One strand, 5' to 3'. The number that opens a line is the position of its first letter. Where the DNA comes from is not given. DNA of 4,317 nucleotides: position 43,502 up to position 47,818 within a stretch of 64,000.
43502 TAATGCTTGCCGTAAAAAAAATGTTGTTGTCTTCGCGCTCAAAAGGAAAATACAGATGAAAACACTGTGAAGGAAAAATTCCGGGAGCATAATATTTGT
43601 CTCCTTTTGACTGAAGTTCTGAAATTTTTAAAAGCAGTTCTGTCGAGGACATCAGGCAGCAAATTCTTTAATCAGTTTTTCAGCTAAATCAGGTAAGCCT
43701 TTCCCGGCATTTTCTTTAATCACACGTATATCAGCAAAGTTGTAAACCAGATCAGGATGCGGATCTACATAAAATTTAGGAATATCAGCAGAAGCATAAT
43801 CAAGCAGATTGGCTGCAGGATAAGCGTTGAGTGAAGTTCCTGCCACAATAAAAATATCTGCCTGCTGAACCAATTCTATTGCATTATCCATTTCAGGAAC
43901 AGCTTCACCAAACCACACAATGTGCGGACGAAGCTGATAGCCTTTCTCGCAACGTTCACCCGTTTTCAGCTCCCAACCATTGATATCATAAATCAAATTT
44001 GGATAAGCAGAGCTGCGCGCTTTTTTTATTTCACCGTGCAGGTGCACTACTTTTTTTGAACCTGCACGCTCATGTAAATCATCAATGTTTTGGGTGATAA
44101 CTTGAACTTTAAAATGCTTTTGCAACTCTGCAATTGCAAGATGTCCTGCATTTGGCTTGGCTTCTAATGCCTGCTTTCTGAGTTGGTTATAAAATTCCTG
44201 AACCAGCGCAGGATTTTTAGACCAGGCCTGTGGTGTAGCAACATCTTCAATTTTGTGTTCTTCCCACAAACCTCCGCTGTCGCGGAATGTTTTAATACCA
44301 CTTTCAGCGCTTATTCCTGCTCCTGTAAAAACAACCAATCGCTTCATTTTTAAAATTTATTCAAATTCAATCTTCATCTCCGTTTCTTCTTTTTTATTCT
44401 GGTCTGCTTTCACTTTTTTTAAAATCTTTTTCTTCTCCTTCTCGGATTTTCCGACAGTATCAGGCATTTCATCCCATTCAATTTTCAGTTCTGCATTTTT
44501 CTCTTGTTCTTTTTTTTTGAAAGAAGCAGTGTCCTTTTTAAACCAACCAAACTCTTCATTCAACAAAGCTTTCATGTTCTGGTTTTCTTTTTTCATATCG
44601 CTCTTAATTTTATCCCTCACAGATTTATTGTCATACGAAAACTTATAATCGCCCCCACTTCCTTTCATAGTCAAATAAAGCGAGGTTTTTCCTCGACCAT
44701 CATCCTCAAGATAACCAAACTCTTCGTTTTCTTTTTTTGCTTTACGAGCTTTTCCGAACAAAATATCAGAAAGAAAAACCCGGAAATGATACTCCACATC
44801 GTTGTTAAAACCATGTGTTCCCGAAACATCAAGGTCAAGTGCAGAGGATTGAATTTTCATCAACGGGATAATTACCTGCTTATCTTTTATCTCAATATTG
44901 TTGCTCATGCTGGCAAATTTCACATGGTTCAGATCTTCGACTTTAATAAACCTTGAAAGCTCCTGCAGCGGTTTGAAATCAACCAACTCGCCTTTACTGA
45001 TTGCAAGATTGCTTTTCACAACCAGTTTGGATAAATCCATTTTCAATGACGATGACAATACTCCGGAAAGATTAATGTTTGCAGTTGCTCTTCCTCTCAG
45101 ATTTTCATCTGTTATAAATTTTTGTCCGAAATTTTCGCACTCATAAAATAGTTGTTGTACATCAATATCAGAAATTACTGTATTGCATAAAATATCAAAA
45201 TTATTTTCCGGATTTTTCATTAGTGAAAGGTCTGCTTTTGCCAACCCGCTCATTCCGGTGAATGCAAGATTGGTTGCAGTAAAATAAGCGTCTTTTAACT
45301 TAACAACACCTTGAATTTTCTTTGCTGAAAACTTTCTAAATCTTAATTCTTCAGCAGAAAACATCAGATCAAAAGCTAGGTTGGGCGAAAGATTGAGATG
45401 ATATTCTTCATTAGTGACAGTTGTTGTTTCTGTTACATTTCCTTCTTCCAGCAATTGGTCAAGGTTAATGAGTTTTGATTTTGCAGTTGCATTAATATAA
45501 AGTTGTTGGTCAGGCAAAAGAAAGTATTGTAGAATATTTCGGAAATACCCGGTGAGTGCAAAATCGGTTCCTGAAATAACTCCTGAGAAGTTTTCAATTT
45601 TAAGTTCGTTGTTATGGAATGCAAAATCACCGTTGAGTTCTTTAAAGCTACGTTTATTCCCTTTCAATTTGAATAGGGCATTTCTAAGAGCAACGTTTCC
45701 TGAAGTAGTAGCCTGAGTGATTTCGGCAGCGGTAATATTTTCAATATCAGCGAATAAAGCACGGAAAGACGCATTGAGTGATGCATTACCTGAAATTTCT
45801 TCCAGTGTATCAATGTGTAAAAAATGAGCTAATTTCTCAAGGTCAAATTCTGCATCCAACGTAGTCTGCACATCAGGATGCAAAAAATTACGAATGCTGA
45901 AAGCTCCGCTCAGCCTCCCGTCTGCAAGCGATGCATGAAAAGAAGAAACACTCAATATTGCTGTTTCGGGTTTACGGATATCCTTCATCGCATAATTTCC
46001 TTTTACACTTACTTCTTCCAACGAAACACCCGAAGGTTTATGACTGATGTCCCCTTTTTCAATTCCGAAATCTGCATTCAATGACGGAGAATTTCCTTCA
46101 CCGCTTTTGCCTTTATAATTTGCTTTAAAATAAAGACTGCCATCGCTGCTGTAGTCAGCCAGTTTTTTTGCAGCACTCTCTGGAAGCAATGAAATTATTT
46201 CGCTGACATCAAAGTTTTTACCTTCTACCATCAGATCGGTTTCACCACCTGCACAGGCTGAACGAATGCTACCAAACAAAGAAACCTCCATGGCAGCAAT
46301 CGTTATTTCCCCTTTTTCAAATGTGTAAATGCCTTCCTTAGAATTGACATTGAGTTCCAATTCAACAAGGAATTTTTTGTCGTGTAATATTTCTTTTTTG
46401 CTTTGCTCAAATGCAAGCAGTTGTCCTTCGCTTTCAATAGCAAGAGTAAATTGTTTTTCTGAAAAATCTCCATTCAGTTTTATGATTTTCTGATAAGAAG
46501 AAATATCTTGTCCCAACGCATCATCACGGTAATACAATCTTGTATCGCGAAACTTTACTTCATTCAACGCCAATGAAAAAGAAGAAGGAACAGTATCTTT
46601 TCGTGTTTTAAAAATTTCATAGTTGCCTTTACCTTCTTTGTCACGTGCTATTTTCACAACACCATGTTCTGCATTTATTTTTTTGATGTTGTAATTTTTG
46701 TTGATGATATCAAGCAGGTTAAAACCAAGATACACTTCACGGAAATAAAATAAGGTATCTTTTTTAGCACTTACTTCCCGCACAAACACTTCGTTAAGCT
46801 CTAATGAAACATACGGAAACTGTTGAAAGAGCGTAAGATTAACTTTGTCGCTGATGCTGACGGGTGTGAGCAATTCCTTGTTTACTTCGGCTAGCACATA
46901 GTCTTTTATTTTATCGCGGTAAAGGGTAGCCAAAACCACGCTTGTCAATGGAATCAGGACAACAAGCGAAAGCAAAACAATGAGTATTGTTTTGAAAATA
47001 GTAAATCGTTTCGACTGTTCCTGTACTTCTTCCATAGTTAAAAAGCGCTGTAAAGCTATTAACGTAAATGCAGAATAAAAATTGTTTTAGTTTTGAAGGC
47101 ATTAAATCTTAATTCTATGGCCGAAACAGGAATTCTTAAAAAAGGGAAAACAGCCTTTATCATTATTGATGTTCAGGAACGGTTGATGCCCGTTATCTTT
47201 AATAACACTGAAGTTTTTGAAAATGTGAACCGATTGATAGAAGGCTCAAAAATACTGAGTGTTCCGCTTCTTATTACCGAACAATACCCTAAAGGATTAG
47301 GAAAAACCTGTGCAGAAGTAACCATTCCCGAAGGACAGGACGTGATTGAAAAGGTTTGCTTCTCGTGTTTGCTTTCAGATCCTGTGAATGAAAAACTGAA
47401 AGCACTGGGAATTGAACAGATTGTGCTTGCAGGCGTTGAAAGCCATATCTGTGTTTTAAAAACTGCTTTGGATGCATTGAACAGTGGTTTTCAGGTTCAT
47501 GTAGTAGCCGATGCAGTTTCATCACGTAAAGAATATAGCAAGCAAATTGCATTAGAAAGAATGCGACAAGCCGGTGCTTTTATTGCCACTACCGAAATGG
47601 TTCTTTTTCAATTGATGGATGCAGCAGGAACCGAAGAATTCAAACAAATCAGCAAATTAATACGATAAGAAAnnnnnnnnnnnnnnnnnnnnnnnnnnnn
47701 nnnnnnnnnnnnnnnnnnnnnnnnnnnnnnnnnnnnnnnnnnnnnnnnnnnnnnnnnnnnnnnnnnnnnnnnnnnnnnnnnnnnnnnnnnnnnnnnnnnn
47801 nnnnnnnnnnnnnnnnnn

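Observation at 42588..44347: Canonical sirtuin translationally coupled to an uncharacterised 354-aa helical protein with a DxDDT(S) motif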

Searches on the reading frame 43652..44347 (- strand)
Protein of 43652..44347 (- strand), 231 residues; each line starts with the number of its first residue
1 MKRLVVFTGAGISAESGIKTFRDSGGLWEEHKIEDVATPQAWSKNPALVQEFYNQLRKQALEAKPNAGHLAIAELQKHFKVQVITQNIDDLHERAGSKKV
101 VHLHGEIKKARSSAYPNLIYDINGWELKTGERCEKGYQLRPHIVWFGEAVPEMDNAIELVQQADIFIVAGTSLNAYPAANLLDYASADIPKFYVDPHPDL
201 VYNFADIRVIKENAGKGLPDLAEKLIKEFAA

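Call 3: search_protein_families(library=pfam, proteins=[window:43652-44347:-], max_evalue=1)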
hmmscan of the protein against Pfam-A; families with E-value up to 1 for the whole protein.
window:43652-44347:- (231 aa): 1 family
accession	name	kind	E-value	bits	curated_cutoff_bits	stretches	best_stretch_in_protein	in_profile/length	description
PF02146.23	SIR2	-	8.9e-47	159.8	24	1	9-177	1-180/180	Sir2 family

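Call 4: search_protein_families(library=ncbifam, proteins=[window:43652-44347:-], max_evalue=1)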
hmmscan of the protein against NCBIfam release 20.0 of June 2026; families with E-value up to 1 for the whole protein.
window:43652-44347:- (231 aa): 8 families
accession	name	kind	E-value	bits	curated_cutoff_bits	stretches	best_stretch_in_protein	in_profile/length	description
NF001753.0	PRK00481.1-3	subfamily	1.9e-62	210.5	243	1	2-227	14-249/252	NAD-dependent protein deacylase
NF001755.0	PRK00481.1-5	equivalog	1.5e-61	207.8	318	1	3-185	42-229/278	Sir2 family NAD+-dependent deacetylase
NF040867.1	prot_deacyl_CobB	equivalog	1.5e-59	201.1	320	1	2-224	11-241/242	NAD-dependent protein deacetylase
NF001752.0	PRK00481.1-1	equivalog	2.2e-42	145.3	221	1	2-186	15-206/242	NAD-dependent protein deacylase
NF001754.0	PRK00481.1-4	equivalog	1.8e-39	135.3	252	1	2-185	16-203/244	NAD-dependent protein deacylase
NF010736.0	PRK14138.1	equivalog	1.8e-33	115.8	395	1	4-186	14-202/244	NAD-dependent deacetylase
NF003738.0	PRK05333.1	equivalog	9.3e-30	103.5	305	2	2-111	27-137/295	NAD-dependent protein deacetylase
TIGR02113.1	coaC_strep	equivalog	0.074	12.9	261.4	1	147-175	61-89/177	phosphopantothenoylcysteine decarboxylase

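Call 5: search_protein_families(library=padloc, proteins=[window:43652-44347:-], max_evalue=1)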
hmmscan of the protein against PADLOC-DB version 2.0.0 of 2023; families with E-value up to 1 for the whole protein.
window:43652-44347:- (231 aa): 3 families
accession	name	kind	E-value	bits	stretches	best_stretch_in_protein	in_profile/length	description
PDLC05061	PDC-S65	-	0.00095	16.5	1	51-95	107-154/592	-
PDLC05060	PDC-S65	-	0.029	11.3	1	47-98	14-65/503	-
PDLC02420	Aga_SIR2-PNTD1-PNTD2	-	0.029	10.5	1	58-95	109-147/1010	Class I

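Call 50: search_solved_structures(query=window:43652-44347:-, max_evalue=1e-10, show_alignments=2)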
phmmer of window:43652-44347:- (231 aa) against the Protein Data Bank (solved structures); distinct sequences matched with E-value up to 1e-10: 56.
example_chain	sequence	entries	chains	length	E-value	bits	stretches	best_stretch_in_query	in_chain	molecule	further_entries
6rxj_A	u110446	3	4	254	1.8e-51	178.2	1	3-227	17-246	NAD-dependent protein deacylase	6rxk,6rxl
1s5p_A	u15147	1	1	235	1.9e-51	178.2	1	3-227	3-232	NAD-dependent deacetylase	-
6rxm_A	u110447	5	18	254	7.9e-50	172.9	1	3-227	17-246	NAD-dependent protein deacylase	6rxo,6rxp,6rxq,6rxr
6rxs_A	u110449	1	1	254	8.3e-49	169.5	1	3-227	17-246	NAD-dependent protein deacylase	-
4twi_A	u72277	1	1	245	8.2e-44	153.2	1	2-181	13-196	NAD-dependent protein deacylase 1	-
1m2g_A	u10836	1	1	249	8.4e-44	153.2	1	2-181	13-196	Silent Information Regulator 2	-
1ici_A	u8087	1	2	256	9.4e-44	153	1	2-181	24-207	TRANSCRIPTIONAL REGULATORY PROTEIN, SIR2 FAMILY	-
1m2h_A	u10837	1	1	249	2.2e-43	151.8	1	2-181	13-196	Silent Information Regulator 2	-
1m2j_A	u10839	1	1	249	8e-43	150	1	2-181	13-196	Silent Information Regulator 2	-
1m2k_A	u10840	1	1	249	1.1e-42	149.5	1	2-181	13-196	Silent Information Regulator 2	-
1m2n_A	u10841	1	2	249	2e-41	145.4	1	2-181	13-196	Silent Information Regulator 2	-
1ma3_A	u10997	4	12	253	3.8e-41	144.5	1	2-225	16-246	Transcriptional regulatory protein, Sir2 family | NAD-dependent deacetylase 2 | NAD-dependent protein deacylase 2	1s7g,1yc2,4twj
6enx_A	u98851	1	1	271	5.3e-38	134.2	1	2-112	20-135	NAD-dependent protein deacylase sirtuin-5, mitochondrial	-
4utn_A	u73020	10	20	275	5.6e-38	134.1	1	2-112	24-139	NAD-DEPENDENT PROTEIN DEACYLASE SIRTUIN-5, MITOCHONDRIAL | SIRTUIN 5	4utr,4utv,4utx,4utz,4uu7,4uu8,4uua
6eo0_A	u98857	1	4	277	5.7e-38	134.1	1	2-112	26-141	NAD-dependent protein deacylase sirtuin-5, mitochondrial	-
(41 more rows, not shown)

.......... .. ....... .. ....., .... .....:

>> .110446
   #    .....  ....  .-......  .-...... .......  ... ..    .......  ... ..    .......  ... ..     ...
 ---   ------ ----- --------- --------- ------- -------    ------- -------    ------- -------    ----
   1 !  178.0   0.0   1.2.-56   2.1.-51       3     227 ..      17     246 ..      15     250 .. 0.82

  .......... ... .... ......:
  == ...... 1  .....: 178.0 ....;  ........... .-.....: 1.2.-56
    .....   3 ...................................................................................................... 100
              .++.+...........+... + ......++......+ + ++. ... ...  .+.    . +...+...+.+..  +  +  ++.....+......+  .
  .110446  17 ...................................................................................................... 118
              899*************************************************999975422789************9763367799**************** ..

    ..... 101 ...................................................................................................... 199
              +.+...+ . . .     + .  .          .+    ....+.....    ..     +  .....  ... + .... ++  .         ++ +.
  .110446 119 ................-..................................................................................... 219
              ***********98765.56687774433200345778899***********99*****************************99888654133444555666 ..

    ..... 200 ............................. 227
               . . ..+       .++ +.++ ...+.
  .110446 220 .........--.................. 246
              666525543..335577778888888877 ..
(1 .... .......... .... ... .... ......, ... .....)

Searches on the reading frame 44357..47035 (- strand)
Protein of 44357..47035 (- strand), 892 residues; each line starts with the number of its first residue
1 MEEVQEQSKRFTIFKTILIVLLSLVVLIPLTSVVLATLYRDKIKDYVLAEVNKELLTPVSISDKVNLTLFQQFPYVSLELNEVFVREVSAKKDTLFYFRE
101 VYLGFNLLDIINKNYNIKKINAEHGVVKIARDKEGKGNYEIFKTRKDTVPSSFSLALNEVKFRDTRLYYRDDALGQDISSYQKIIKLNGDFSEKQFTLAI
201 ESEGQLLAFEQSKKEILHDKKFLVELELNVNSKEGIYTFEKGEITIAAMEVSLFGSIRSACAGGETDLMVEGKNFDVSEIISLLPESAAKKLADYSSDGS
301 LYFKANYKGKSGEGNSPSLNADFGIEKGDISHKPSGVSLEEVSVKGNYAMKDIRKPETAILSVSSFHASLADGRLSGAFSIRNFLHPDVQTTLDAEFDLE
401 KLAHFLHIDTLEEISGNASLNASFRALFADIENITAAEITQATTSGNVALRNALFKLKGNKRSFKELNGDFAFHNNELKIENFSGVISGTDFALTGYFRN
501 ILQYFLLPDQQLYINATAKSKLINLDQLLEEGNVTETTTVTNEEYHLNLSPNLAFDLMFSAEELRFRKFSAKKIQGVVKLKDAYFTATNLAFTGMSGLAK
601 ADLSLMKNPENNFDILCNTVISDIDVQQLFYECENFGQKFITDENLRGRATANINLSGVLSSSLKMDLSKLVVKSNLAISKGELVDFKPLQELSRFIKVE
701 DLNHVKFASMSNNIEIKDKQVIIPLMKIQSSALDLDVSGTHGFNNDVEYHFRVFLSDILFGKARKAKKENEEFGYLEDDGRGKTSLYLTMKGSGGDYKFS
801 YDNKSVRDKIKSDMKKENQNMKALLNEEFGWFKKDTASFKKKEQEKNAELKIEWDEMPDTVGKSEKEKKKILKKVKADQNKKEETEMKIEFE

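Call 3: search_protein_families(library=pfam, proteins=[window:44357-47035:-], max_evalue=1)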
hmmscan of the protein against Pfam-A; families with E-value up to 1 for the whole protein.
window:44357-47035:- (892 aa): 3 families
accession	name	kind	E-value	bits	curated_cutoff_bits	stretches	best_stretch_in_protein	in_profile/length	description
PF13116.12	YhdP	-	5.1e-08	31.7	46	2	187-495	393-709/1224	YhdP protein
PF05170.20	AsmA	-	2.1e-07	30.6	29.8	1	15-176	6-178/607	AsmA family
PF13800.11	Sigma_reg_N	-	0.011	16.4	26.3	1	8-44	7-43/91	Sigma factor regulator N-terminal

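Call 69: search_protein_families(library=ncbifam, proteins=[window:44357-47035:-], max_evalue=0.001)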
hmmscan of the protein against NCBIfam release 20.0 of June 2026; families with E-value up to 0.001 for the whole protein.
window:44357-47035:- (892 aa): 0 families

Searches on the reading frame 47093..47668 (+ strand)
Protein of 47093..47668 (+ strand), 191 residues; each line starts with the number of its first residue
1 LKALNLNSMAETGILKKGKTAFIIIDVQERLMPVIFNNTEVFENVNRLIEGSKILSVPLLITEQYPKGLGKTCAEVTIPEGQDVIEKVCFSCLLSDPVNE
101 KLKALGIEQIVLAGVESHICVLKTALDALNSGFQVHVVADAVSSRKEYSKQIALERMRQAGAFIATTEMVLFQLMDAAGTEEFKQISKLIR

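Call 3: search_protein_families(library=pfam, proteins=[window:47093-47668:+], max_evalue=1)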
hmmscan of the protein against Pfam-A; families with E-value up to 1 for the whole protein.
window:47093-47668:+ (191 aa): 1 family
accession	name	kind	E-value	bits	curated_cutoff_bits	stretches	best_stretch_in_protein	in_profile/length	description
PF00857.26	Isochorismatase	-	1.4e-35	123.4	27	1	20-168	1-174/175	Isochorismatase domain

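Call 69: search_protein_families(library=ncbifam, proteins=[window:47093-47668:+], max_evalue=0.001)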
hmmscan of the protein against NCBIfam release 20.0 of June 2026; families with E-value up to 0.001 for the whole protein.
window:47093-47668:+ (191 aa): 5 families
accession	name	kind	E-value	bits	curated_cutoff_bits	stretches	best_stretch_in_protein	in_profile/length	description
NF041461.1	C_hydro_YcaC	equivalog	5.4e-14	52.2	310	1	15-165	5-160/201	isochorismate family cysteine hydrolase YcaC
NF050097.1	BiurAmidohydBiuH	equivalog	2e-09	37.2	370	1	74-168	118-213/221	biuret amidohydrolase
NF008517.0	PRK11440.1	equivalog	3.8e-09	36.7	195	1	90-160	104-174/188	hydrolase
NF008623.0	PRK11609.1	equivalog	6.3e-07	29.4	174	1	99-168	135-206/213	bifunctional nicotinamidase/pyrazinamidase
TIGR03614.1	RutB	equivalog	4.7e-05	23.1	377.95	1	79-159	122-204/226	pyrimidine utilization protein B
